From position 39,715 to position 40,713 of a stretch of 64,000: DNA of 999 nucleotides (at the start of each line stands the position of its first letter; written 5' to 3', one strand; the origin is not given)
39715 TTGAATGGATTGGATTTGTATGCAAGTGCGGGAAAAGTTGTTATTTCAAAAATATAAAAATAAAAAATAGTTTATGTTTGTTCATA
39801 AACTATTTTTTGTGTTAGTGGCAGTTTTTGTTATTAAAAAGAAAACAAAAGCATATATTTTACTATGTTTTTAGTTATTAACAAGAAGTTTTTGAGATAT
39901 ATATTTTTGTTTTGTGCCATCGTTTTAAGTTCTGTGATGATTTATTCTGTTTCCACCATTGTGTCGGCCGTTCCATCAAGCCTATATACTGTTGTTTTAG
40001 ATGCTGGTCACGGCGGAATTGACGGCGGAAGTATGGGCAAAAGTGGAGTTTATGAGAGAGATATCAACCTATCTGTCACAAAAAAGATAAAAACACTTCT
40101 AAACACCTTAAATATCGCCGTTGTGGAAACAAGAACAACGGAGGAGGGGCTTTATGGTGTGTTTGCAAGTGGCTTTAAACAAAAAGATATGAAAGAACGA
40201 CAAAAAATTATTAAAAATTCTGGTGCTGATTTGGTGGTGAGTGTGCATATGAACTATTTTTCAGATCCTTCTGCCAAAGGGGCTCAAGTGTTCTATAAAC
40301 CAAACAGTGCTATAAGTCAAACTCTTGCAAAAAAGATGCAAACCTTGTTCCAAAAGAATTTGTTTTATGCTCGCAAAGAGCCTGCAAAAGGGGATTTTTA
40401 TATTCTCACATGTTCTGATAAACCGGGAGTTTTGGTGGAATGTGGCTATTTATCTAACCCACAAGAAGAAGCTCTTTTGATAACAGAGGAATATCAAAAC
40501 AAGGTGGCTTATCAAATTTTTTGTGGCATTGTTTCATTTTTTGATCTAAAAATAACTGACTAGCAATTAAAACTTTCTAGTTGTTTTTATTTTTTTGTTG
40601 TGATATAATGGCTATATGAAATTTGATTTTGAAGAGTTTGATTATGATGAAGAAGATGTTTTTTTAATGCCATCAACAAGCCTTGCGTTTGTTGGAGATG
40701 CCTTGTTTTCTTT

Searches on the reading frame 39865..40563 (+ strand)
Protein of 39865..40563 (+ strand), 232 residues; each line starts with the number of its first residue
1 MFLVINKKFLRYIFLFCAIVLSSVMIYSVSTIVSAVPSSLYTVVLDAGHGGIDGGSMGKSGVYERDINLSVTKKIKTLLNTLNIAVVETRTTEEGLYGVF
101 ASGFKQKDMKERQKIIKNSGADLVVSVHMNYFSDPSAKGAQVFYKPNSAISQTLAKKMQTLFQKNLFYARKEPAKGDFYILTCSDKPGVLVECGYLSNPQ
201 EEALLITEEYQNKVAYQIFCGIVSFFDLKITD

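Call 18: search_protein_families(library=pfam, proteins=[window:39865-40563:+], max_evalue=0.00001)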
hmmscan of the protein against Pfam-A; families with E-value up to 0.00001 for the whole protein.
window:39865-40563:+ (232 aa): 1 family
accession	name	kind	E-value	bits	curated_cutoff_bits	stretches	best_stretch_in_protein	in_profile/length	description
PF01520.23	Amidase_3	-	4.7e-44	150.9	27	1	43-222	1-172/174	N-acetylmuramoyl-L-alanine amidase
